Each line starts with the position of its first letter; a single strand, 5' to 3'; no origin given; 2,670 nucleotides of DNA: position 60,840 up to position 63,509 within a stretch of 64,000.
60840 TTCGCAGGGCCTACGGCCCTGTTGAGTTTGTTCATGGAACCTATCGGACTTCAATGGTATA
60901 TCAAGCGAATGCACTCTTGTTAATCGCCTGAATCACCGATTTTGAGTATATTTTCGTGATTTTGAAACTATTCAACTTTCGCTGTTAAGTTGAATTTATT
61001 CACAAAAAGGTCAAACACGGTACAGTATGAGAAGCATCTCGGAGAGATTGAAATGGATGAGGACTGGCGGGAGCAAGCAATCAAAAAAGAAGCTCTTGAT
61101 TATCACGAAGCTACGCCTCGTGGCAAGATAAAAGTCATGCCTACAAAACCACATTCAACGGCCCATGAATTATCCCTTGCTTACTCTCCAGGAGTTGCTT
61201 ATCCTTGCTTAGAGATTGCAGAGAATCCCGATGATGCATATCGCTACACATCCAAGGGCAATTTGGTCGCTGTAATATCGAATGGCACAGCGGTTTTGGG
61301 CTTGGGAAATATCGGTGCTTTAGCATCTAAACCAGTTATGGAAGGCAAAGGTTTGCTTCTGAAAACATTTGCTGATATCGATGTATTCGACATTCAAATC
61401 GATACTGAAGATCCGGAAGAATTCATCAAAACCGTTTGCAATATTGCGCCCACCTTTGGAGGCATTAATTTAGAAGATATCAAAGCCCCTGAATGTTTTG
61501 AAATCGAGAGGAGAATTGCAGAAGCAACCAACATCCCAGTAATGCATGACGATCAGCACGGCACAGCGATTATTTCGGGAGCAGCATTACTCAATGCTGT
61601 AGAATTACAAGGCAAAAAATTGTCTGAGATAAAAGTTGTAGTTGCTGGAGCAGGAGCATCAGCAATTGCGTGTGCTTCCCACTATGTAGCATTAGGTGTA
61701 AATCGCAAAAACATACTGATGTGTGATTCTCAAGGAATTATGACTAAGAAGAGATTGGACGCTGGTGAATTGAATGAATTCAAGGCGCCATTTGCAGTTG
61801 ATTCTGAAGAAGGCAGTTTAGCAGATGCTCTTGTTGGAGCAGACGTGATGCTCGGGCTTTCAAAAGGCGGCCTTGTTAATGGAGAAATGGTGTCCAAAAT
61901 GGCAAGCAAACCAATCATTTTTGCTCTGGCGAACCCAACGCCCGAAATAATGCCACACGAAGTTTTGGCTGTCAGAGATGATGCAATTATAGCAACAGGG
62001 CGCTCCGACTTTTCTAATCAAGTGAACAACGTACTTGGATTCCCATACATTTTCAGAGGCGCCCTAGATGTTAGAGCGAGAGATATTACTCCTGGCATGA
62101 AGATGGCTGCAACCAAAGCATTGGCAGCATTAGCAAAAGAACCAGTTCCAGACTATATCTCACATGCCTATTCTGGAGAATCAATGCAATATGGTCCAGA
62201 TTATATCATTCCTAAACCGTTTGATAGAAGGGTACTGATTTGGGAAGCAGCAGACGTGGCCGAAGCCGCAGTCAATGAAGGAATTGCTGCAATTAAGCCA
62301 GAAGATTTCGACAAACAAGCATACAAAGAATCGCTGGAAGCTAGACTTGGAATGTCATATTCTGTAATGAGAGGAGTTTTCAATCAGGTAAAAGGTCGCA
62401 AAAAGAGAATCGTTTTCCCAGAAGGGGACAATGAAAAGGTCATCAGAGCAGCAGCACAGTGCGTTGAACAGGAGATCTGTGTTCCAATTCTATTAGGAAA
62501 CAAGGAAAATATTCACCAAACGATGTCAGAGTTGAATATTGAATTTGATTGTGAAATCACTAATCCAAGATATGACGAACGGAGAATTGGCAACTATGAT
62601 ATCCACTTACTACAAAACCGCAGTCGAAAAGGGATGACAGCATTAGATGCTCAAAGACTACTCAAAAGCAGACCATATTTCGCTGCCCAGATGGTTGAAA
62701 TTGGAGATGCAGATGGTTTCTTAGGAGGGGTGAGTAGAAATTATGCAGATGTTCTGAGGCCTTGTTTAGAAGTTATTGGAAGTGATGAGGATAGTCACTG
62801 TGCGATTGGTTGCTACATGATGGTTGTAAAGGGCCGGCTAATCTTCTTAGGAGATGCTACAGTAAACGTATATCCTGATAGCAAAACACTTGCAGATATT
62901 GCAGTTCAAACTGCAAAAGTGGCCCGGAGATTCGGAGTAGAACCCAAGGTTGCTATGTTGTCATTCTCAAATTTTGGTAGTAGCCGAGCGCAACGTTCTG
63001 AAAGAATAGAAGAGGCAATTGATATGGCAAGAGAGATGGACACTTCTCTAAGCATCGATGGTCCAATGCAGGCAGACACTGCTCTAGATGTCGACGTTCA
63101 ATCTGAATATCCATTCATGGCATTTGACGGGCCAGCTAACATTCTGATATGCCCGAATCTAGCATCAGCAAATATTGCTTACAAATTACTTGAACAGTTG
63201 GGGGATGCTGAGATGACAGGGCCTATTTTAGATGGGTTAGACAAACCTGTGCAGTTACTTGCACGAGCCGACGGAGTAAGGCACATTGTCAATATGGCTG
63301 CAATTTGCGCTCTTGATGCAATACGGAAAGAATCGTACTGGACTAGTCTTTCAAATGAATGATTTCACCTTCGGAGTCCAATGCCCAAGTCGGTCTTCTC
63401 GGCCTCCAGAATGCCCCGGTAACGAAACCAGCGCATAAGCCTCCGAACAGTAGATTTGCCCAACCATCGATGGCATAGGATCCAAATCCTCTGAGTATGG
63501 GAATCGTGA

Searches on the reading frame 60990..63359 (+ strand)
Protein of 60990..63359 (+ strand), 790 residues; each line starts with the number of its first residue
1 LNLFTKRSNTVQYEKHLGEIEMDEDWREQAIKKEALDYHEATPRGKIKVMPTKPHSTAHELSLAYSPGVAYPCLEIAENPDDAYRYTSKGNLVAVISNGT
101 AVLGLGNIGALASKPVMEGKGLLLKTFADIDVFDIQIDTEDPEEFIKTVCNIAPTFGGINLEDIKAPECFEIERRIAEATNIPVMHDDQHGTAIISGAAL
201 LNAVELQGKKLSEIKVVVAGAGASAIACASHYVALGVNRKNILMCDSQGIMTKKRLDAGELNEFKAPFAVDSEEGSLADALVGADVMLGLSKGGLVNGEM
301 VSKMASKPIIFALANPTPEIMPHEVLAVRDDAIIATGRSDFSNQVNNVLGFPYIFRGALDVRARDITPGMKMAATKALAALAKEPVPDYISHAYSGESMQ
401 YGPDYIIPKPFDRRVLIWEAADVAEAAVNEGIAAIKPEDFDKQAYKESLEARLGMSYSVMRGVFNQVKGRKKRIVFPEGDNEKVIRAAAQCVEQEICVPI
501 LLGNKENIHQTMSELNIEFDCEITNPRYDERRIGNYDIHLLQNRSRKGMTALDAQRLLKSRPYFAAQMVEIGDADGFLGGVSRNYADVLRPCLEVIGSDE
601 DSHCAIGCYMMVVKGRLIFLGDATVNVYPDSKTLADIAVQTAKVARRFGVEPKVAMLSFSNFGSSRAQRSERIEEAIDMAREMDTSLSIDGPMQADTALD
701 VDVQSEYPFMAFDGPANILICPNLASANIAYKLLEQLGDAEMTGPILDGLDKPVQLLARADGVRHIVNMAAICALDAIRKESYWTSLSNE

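Call 12: search_protein_families(library=pfam, proteins=[window:60990-63359:+], max_evalue=0.001)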
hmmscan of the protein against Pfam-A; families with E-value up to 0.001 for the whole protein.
window:60990-63359:+ (790 aa): 3 families
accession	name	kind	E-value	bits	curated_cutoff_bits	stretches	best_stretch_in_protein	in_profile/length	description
PF01515.24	PTA_PTB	-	3.4e-91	306.4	24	1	459-774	2-319/319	Phosphate acetyl/butaryl transferase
PF00390.24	malic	-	1.4e-28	100.4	23.1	1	45-175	2-180/182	Malic enzyme, N-terminal domain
PF03949.21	Malic_M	-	1.2e-22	80.9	23.5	1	191-384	3-227/258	Malic enzyme, NAD binding domain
